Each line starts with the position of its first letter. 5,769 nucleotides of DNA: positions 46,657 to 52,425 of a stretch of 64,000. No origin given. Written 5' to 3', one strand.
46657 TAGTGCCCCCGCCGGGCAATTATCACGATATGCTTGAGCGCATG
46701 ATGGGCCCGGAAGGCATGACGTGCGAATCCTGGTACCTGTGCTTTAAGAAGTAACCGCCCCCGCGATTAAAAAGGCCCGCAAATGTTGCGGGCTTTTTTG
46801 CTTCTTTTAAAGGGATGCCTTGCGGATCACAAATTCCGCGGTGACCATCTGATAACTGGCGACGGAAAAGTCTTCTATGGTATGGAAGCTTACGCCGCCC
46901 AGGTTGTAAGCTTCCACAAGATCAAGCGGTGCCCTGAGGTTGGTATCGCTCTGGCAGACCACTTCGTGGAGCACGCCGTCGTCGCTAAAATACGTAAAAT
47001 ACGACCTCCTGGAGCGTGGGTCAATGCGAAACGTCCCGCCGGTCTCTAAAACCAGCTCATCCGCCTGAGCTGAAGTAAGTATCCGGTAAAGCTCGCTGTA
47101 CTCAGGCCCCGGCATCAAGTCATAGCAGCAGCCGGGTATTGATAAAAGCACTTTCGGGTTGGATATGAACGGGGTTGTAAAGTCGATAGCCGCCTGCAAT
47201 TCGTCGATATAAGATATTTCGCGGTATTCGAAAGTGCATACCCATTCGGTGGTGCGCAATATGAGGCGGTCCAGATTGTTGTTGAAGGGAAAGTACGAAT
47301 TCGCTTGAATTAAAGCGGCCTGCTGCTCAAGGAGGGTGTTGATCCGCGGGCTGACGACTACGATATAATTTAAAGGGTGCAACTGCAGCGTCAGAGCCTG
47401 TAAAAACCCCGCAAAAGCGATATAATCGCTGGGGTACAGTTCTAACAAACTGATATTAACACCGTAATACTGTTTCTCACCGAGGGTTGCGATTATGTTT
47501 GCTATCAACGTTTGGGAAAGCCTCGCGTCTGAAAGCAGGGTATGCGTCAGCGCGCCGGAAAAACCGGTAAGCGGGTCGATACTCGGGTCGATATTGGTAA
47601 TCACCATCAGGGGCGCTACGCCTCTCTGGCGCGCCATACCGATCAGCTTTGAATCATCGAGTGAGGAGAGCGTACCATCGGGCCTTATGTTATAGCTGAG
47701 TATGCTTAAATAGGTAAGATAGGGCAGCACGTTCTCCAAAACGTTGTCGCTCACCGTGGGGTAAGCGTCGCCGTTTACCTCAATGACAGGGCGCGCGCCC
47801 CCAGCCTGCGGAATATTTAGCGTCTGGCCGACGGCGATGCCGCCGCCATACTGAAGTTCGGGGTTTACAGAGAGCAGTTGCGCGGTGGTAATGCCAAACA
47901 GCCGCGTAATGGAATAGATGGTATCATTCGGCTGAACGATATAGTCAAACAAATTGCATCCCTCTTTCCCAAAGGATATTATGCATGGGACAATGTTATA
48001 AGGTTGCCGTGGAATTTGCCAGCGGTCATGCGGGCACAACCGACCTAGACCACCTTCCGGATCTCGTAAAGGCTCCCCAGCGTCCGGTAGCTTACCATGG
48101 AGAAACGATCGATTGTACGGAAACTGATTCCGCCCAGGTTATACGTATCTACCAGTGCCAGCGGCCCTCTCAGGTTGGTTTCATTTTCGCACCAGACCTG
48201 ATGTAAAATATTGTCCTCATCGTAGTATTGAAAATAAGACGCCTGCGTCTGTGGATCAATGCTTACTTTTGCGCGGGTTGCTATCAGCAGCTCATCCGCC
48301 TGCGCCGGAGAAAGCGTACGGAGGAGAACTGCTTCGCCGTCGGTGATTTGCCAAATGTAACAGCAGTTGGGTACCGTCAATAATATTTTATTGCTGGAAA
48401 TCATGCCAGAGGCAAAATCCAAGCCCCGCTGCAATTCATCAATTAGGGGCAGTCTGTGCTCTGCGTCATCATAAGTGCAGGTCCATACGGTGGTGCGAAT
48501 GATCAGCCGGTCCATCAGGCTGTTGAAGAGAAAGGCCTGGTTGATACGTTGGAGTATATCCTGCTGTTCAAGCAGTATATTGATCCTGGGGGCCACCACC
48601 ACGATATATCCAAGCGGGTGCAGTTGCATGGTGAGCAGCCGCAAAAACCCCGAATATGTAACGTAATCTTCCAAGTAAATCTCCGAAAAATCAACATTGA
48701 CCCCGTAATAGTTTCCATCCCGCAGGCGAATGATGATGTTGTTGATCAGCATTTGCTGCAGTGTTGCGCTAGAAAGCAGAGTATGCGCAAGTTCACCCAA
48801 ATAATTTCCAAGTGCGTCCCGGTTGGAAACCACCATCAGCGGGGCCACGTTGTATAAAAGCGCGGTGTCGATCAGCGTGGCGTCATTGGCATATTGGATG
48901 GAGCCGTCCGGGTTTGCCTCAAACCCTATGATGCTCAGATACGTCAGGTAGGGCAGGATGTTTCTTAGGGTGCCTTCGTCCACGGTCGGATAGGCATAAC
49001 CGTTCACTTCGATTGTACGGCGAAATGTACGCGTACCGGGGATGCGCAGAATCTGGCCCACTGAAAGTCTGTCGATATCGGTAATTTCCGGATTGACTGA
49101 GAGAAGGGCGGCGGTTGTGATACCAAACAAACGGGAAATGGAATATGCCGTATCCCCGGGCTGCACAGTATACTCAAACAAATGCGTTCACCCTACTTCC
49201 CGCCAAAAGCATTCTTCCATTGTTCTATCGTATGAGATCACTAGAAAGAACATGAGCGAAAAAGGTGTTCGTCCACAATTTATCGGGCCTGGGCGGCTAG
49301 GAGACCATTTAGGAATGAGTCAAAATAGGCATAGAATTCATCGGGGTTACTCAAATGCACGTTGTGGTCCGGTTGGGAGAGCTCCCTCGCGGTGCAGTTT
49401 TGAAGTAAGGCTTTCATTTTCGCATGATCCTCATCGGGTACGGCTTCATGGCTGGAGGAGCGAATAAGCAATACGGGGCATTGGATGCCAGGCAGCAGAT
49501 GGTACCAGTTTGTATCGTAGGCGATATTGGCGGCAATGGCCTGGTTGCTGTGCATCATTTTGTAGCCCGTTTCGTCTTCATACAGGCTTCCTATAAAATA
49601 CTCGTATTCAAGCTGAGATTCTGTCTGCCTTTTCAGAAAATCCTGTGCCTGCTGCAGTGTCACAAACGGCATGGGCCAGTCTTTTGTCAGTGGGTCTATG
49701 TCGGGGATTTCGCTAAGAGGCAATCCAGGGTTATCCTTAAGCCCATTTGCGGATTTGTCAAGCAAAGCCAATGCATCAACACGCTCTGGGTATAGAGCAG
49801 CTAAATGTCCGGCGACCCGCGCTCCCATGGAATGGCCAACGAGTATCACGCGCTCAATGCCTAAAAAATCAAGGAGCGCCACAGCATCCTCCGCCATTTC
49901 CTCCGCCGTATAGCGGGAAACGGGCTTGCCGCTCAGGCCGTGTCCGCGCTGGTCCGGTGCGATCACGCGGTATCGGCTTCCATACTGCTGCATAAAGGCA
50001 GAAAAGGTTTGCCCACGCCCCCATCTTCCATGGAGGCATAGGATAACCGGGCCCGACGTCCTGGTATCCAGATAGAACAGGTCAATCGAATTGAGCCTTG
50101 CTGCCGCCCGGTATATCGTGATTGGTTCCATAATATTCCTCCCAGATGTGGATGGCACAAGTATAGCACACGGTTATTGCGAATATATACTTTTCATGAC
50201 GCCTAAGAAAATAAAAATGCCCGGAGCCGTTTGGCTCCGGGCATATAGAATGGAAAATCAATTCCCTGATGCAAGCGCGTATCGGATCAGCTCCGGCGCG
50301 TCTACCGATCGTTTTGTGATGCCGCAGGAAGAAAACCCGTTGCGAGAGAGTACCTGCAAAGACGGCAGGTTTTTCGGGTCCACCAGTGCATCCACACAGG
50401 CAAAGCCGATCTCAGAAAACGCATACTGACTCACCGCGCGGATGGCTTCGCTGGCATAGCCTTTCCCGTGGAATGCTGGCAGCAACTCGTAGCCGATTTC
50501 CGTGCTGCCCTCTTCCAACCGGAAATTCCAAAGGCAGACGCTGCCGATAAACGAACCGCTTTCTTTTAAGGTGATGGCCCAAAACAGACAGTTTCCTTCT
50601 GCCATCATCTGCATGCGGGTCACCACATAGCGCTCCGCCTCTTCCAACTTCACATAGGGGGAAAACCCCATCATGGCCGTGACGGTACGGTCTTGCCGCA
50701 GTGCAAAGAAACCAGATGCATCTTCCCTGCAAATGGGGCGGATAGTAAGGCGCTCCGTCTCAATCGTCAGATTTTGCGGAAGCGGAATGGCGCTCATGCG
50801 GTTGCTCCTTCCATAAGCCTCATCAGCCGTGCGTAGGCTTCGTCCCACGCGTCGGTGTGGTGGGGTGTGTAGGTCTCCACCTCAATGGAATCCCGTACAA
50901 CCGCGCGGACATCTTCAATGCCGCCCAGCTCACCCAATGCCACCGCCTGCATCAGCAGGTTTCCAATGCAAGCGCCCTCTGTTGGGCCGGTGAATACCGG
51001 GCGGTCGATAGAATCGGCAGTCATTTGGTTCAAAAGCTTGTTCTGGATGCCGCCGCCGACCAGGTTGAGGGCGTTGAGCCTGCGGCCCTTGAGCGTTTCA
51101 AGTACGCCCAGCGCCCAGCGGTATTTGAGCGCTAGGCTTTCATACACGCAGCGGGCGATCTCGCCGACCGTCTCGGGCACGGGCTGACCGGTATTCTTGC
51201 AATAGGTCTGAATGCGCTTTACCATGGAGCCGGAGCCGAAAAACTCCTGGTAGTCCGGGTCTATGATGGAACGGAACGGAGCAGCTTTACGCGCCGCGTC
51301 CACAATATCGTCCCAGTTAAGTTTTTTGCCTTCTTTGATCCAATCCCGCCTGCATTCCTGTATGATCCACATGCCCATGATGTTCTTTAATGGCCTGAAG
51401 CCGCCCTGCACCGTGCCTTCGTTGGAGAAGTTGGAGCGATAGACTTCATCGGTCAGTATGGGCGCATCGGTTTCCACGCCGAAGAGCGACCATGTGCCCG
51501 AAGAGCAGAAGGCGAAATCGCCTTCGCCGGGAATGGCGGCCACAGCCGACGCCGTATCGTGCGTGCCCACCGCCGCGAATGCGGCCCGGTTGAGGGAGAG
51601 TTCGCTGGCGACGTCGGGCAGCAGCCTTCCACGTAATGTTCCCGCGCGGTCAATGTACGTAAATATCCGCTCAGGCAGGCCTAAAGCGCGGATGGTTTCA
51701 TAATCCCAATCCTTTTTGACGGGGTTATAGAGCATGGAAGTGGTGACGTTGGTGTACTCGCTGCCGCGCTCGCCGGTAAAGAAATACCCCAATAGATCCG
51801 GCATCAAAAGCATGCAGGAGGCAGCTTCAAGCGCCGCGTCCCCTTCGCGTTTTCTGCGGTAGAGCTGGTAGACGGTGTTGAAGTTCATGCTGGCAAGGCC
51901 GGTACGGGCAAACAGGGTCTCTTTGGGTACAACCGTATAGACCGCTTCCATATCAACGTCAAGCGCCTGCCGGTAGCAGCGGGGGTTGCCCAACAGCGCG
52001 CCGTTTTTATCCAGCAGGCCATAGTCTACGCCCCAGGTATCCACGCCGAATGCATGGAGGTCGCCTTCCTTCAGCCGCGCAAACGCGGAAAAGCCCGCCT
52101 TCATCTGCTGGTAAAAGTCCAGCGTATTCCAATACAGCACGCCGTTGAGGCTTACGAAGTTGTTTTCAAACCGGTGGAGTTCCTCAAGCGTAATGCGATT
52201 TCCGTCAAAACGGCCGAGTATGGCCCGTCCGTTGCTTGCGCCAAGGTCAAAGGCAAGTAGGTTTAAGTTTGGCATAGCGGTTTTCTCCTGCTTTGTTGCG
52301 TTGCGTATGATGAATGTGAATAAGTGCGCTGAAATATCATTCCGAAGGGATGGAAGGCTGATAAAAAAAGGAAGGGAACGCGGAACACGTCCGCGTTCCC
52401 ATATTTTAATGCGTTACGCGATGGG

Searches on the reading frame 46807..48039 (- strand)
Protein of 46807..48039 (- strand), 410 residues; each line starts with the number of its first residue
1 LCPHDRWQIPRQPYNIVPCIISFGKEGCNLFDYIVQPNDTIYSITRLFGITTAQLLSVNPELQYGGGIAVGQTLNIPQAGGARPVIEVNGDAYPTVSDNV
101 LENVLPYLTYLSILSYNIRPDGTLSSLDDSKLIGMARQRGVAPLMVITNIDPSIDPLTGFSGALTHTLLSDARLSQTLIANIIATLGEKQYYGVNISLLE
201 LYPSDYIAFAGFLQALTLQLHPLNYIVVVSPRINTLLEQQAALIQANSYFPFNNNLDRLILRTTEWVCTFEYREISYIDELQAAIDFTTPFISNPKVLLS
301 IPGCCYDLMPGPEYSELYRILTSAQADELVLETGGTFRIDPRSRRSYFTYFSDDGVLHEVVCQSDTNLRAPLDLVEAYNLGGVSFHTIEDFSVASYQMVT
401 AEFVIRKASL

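Call 9: search_protein_families(library=pfam, proteins=[window:46807-48039:-])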
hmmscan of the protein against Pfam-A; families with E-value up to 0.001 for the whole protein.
window:46807-48039:- (410 aa): 1 family
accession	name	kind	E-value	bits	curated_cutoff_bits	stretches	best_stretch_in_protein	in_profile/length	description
PF01476.26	LysM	-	2e-09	37.7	20.9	1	33-77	1-43/43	LysM domain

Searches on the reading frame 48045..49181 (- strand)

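Call 67: search_protein_families(library=pfam, proteins=[window:48045-49181:-], max_evalue=0.00001)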
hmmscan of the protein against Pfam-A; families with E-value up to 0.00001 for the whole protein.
window:48045-49181:- (378 aa): 1 family
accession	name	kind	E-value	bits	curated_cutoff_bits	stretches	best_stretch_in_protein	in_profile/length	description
PF01476.26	LysM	-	4.2e-13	49.5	20.9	1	4-48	1-43/43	LysM domain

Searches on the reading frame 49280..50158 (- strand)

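Call 67: search_protein_families(library=pfam, proteins=[window:49280-50158:-], max_evalue=0.00001)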
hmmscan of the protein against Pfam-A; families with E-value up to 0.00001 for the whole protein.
window:49280-50158:- (292 aa): 3 families
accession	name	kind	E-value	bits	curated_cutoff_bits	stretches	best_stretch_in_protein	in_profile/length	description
PF00561.26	Abhydrolase_1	-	2.5e-26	93.3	25.8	1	37-271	1-244/245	alpha/beta hydrolase fold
PF12697.13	Abhydrolase_6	-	6.9e-22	79.6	26.3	1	39-276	1-215/217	Alpha/beta hydrolase family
PF12146.15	Hydrolase_4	-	3e-12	46.8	27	1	38-146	6-117/239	Serine aminopeptidase, S33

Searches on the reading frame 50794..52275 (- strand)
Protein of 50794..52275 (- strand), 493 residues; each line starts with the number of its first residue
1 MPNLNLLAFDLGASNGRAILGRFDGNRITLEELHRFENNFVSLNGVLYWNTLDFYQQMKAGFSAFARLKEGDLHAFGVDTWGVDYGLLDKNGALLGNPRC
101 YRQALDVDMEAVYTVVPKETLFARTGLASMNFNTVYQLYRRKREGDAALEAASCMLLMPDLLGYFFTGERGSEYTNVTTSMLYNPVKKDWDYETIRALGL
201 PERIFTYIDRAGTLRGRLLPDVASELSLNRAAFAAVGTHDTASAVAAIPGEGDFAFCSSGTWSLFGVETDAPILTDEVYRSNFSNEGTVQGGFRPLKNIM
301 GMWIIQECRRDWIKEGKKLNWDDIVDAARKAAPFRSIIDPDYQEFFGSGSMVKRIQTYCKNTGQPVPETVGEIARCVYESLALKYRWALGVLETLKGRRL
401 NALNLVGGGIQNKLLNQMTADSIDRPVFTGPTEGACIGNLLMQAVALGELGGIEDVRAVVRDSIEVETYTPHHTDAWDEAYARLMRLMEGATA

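Call 67: search_protein_families(library=pfam, proteins=[window:50794-52275:-], max_evalue=0.00001)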
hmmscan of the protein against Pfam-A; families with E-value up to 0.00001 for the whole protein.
window:50794-52275:- (493 aa): 2 families
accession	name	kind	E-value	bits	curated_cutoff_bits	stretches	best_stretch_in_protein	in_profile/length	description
PF02782.22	FGGY_C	-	6.7e-37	127.6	27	1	255-446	1-197/198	FGGY family of carbohydrate kinases, C-terminal domain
PF00370.27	FGGY_N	-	6.3e-18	65.7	28.8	1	7-245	3-243/245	FGGY family of carbohydrate kinases, N-terminal domain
